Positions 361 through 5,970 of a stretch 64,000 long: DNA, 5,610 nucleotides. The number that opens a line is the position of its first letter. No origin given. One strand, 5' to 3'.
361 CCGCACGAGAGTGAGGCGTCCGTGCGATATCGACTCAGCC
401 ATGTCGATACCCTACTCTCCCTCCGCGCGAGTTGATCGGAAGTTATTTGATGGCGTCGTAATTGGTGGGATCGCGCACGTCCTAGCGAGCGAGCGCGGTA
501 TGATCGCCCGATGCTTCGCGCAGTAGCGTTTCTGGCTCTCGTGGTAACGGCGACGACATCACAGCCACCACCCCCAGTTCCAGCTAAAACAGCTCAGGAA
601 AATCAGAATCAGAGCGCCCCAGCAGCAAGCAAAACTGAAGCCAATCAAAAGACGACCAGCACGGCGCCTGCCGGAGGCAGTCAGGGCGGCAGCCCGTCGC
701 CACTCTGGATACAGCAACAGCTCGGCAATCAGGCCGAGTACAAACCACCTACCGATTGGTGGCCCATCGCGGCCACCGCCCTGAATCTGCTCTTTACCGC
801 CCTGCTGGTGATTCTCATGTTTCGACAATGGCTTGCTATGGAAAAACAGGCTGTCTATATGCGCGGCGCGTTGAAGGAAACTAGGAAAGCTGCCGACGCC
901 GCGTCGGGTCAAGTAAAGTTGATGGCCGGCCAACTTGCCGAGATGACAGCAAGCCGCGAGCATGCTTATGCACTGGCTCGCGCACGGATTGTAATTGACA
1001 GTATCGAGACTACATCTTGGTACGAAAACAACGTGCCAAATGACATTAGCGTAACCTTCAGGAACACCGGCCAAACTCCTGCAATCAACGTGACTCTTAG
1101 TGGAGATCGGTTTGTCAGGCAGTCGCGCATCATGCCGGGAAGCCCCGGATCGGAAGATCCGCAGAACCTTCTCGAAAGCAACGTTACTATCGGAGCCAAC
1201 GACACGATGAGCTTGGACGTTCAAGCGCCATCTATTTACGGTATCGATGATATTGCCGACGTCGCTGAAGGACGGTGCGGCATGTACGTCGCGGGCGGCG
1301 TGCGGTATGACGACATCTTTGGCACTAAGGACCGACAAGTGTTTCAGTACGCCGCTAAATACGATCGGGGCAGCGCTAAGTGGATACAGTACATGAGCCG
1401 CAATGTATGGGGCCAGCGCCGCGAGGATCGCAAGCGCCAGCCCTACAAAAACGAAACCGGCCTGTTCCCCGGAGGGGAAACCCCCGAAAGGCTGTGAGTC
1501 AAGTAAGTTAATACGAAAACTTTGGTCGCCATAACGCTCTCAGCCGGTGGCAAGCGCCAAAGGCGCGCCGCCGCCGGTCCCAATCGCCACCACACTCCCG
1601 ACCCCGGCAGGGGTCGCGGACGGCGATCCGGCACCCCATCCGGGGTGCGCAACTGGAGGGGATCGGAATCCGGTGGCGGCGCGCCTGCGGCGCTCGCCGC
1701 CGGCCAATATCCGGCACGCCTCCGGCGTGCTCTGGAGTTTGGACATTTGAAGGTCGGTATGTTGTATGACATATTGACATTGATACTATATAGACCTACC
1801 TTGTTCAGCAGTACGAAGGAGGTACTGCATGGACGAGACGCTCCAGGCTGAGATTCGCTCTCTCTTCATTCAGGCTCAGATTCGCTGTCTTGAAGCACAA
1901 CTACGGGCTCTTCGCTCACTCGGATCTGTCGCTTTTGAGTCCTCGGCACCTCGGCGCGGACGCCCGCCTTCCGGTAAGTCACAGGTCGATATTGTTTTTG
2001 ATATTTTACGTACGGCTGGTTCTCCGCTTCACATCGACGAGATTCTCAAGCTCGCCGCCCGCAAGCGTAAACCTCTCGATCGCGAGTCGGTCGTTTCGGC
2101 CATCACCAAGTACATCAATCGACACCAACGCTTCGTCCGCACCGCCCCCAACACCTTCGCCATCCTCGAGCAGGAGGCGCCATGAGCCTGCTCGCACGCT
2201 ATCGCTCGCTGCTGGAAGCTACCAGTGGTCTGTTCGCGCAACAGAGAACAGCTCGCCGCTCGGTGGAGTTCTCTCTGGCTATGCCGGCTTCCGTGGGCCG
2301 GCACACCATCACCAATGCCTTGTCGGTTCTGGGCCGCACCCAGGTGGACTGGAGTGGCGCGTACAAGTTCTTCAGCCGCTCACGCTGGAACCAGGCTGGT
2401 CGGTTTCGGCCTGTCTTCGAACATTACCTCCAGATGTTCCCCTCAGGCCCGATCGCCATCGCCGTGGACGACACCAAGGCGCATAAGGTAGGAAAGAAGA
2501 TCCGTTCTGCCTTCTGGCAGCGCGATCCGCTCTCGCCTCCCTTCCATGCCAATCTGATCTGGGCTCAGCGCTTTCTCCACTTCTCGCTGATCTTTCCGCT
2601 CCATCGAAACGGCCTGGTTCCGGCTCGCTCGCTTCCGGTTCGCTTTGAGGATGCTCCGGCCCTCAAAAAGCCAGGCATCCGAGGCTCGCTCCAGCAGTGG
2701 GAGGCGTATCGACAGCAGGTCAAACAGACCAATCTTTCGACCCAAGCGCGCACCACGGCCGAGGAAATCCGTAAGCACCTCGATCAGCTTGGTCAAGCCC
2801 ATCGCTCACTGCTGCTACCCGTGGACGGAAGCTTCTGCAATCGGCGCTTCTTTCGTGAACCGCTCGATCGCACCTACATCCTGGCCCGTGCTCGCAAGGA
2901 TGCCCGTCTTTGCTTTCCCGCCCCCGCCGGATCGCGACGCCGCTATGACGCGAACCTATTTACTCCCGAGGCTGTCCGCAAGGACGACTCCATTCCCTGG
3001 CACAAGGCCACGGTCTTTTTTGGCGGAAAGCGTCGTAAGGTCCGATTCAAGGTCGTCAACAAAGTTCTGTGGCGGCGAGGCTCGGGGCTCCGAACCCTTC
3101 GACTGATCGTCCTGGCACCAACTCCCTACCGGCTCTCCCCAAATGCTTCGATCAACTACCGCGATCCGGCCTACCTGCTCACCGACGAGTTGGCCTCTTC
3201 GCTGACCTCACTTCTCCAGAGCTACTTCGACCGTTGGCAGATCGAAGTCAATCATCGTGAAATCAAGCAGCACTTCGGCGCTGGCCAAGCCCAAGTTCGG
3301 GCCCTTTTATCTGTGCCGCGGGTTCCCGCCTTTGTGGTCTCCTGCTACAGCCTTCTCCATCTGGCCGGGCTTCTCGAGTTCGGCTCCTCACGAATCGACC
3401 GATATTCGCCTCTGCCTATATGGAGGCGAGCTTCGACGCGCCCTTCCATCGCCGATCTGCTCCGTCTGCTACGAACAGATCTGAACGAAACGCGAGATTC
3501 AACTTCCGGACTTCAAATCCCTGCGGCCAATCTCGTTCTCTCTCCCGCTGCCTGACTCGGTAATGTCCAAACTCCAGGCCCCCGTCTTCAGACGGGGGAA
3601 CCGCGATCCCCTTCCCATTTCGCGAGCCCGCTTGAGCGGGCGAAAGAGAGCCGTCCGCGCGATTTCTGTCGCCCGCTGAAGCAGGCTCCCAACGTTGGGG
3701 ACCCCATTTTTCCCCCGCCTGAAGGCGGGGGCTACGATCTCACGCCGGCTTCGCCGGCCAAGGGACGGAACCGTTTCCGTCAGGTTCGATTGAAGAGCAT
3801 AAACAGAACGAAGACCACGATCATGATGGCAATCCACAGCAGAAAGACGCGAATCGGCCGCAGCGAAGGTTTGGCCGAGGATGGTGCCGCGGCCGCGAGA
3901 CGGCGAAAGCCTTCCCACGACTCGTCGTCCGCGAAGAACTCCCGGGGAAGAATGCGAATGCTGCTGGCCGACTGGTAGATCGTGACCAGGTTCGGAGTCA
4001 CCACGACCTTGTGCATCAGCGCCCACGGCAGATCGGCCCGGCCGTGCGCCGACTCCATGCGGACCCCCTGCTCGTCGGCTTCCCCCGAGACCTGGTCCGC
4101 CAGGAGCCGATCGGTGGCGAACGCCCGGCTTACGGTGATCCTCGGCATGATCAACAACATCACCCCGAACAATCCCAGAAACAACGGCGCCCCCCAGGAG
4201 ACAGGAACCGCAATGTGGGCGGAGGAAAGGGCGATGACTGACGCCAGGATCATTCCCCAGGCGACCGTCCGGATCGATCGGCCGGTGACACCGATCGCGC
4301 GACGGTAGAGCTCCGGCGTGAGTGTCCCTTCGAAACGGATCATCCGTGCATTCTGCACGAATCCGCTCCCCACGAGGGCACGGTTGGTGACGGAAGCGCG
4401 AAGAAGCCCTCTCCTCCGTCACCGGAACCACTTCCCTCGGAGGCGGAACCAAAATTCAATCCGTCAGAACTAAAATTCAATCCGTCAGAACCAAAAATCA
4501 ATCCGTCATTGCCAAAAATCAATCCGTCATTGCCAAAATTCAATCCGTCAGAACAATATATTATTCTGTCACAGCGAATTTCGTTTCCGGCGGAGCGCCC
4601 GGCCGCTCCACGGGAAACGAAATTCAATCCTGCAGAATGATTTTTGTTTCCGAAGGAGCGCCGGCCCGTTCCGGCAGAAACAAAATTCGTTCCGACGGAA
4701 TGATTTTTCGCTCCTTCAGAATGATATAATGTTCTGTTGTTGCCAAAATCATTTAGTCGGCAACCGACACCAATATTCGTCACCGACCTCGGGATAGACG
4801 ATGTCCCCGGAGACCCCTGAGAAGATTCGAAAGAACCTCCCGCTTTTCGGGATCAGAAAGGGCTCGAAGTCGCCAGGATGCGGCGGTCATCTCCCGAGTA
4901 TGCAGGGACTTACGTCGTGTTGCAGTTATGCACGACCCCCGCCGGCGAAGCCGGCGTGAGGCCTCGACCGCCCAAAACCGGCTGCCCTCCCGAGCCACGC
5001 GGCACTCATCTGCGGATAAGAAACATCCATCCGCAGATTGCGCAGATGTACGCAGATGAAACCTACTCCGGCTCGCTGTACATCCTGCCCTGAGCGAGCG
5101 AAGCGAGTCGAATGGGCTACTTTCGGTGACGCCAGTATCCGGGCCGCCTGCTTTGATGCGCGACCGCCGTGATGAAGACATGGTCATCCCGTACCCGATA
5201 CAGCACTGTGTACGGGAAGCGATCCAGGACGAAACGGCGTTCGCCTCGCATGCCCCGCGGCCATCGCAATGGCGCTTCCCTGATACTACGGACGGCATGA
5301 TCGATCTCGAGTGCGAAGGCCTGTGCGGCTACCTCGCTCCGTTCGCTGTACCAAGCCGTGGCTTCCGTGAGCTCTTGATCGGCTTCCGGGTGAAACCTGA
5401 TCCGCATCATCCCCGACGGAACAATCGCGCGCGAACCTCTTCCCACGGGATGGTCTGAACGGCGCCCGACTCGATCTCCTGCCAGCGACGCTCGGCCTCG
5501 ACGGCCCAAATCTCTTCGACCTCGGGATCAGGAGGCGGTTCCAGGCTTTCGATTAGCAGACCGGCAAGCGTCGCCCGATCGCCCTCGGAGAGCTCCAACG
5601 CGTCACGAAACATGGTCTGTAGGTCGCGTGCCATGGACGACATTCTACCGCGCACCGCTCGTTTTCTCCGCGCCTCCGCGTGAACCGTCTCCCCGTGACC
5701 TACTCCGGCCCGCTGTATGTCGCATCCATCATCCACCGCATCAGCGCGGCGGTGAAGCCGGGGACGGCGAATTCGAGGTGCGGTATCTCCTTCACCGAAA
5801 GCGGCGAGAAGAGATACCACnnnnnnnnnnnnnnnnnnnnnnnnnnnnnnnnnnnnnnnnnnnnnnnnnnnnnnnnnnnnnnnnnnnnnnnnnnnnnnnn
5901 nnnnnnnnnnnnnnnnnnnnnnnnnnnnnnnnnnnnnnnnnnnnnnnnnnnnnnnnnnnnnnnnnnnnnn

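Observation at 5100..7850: Low-GC island carrying a TIR-domain protein and a 176-aa unknown partner, flanked by TA modules and an IS: candidate undescribed defence module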

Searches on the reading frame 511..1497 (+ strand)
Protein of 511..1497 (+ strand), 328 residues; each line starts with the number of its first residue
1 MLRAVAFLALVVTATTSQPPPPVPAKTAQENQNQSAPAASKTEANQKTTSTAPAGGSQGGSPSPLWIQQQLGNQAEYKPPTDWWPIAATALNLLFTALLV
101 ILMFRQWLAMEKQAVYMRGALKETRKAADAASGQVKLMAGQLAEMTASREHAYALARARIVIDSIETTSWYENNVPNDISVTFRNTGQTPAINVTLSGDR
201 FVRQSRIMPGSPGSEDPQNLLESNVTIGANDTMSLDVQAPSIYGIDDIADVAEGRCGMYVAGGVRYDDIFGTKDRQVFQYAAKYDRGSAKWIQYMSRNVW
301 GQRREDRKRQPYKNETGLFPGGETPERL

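Call 3: search_protein_families(library=pfam, proteins=[window:511-1497:+], max_evalue=0.1)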
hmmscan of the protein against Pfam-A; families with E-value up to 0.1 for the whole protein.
window:511-1497:+ (328 aa): 1 family
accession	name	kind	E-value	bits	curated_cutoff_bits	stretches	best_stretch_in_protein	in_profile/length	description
PF14316.11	DUF4381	-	0.017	15.8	27.2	1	79-134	10-64/145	Domain of unknown function (DUF4381)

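Call 4: search_protein_families(library=padloc, proteins=[window:511-1497:+], max_evalue=0.1)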
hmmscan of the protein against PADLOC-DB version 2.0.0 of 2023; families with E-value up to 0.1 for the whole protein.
window:511-1497:+ (328 aa): 0 families

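Call 6: search_protein_families(library=ncbifam, proteins=[window:511-1497:+], max_evalue=0.1)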
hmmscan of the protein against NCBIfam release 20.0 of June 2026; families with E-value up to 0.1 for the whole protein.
window:511-1497:+ (328 aa): 0 families

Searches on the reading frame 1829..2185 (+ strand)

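Call 3: search_protein_families(library=pfam, proteins=[window:1829-2185:+], max_evalue=0.1)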
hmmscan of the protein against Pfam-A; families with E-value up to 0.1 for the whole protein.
window:1829-2185:+ (118 aa): 2 families
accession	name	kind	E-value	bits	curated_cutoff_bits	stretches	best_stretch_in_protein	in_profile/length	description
PF05066.19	HARE-HTH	-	9e-05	23.2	25.9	1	54-111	5-67/71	HB1, ASXL, restriction endonuclease HTH domain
PF20406.3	SAM_KSR1_N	-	0.024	14.6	23.1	1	6-25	21-40/54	Kinase suppressor RAS 1 N-terminal helical hairpin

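Call 4: search_protein_families(library=padloc, proteins=[window:1829-2185:+], max_evalue=0.1)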
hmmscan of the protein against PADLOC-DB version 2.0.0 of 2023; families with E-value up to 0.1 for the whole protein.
window:1829-2185:+ (118 aa): 0 families

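Call 6: search_protein_families(library=ncbifam, proteins=[window:1829-2185:+], max_evalue=0.1)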
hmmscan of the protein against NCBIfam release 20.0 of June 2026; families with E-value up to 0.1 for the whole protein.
window:1829-2185:+ (118 aa): 1 family
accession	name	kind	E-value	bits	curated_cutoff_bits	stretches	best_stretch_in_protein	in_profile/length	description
TIGR04567.1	RNAP_delt_lowGC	equivalog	0.025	14.7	42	1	50-104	3-59/83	DNA-directed RNA polymerase subunit delta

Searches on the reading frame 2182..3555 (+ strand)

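Call 3: search_protein_families(library=pfam, proteins=[window:2182-3555:+], max_evalue=0.1)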
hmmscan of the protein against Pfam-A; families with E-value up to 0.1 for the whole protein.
window:2182-3555:+ (457 aa): 2 families
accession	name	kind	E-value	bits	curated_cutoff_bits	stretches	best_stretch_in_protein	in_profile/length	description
PF13546.12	DDE_5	-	2.9e-06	27.5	27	1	22-300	9-268/272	DDE superfamily endonuclease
PF04693.18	DDE_Tnp_2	-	0.056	13.1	20.2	0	330-363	254-287/327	Archaeal putative transposase ISC1217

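Call 4: search_protein_families(library=padloc, proteins=[window:2182-3555:+], max_evalue=0.1)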
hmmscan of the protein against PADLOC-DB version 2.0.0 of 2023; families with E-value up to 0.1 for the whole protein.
window:2182-3555:+ (457 aa): 0 families

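Call 6: search_protein_families(library=ncbifam, proteins=[window:2182-3555:+], max_evalue=0.1)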
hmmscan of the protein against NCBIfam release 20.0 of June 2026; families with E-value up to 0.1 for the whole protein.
window:2182-3555:+ (457 aa): 7 families
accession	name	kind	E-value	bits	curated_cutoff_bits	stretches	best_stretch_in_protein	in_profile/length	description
NF049999.1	transpos_IS701_3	equivalog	6.3e-43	147.2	170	1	10-432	9-393/412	IS701 family transposase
NF033540.2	transpos_IS701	equivalog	2.2e-13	50.3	150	2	214-392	187-359/363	IS701 family transposase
NF049921.1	transpos_IS701_2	equivalog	3.9e-05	23.2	250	1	328-374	222-269/318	IS701 family transposase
NF033591.1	transpos_IS4_2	equivalog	6.6e-05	22.2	152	1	300-372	204-257/340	IS4 family transposase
NF041680.1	transp_NF041680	equivalog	0.0001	21.5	440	1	178-378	142-351/439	NF041680 family putative transposase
NF049925.1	transpos_IS4_4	equivalog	0.00019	20.3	250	1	331-391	305-366/449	IS4 family transposase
NF033592.1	transpos_IS4_1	equivalog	0.00061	19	115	1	333-368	267-304/332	IS4 family transposase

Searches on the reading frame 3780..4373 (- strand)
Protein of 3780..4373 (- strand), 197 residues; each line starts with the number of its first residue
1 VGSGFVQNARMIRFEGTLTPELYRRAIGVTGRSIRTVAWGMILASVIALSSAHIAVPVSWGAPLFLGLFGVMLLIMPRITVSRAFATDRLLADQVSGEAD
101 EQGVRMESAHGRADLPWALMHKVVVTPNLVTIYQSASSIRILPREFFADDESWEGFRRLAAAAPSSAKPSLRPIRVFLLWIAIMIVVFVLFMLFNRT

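Call 3: search_protein_families(library=pfam, proteins=[window:3780-4373:-], max_evalue=0.1)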
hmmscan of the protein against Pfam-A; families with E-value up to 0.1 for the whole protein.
window:3780-4373:- (197 aa): 1 family
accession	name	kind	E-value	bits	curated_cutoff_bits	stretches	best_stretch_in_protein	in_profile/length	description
PF14317.12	YcxB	-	8.7e-09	35.5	23.3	1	100-159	2-60/61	YcxB-like protein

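Call 4: search_protein_families(library=padloc, proteins=[window:3780-4373:-], max_evalue=0.1)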
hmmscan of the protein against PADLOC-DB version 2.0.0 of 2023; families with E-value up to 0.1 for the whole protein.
window:3780-4373:- (197 aa): 0 families

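Call 6: search_protein_families(library=ncbifam, proteins=[window:3780-4373:-], max_evalue=0.1)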
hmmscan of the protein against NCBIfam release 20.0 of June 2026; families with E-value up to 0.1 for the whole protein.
window:3780-4373:- (197 aa): 0 families

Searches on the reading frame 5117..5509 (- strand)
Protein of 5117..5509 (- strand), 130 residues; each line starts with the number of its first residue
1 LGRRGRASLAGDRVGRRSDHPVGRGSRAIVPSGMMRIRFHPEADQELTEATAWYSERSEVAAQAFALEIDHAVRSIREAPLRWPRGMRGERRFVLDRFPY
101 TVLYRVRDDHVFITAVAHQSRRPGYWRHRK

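Call 3: search_protein_families(library=pfam, proteins=[window:5117-5509:-], max_evalue=0.1)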
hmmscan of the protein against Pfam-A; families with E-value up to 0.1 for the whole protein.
window:5117-5509:- (130 aa): 1 family
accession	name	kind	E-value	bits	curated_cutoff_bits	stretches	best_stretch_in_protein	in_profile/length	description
PF05016.21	ParE_toxin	-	1.3e-12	48.6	23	1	37-122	1-88/89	ParE toxin of type II toxin-antitoxin system, parDE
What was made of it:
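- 5117..5410 (-): ParE-family toxin gene (97 aa from MMRIRF...). It lies on the left flank and is not part of the cargo slot. Pfam ParE_toxin E 1.3e-12 (call 3).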

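Call 4: search_protein_families(library=padloc, proteins=[window:5117-5509:-], max_evalue=0.1)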
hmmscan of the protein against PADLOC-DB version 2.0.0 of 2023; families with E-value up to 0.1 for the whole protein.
window:5117-5509:- (130 aa): 1 family
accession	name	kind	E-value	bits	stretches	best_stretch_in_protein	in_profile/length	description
PDLC04721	PDC-M60A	-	0.038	9.8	1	24-86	682-743/891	-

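Call 6: search_protein_families(library=ncbifam, proteins=[window:5117-5509:-], max_evalue=0.1)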
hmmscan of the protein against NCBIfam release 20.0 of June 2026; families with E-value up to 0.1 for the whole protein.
window:5117-5509:- (130 aa): 0 families

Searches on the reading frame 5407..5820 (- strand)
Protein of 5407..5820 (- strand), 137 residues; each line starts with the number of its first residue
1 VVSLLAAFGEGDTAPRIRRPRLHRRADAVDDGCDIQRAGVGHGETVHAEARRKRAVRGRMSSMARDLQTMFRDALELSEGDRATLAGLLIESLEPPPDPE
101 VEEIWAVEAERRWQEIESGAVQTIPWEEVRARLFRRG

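Call 3: search_protein_families(library=pfam, proteins=[window:5407-5820:-], max_evalue=0.1)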
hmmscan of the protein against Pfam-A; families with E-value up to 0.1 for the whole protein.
window:5407-5820:- (137 aa): 1 family
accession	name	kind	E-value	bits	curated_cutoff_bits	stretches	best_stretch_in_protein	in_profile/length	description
PF09720.15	Unstab_antitox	-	6e-16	58.7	23.3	1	76-129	1-54/54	Putative addiction module component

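Call 4: search_protein_families(library=padloc, proteins=[window:5407-5820:-], max_evalue=0.1)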
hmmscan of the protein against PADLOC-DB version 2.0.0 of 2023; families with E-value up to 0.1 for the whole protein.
window:5407-5820:- (137 aa): 0 families

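Call 6: search_protein_families(library=ncbifam, proteins=[window:5407-5820:-], max_evalue=0.1)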
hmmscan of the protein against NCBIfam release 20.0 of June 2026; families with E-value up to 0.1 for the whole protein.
window:5407-5820:- (137 aa): 2 families
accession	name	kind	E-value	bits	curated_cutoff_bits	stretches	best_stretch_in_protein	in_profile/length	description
TIGR02574.1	stabl_TIGR02574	hypoth_equivalog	9.8e-11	41.5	31.9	1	74-136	2-65/65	putative addiction module component, TIGR02574 family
NF048017.1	antitoxin_RelB_like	equivalog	0.014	15.6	50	1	107-133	40-66/70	type II toxin-antitoxin system RelB family antitoxin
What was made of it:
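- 5407..5634 (-): Antitoxin gene (75 aa from ATG 5634), paired with ParE. Pfam Unstab_antitox E 6e-16; NCBIfam TIGR02574 E 1e-10, above cutoff (calls 3, 6).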
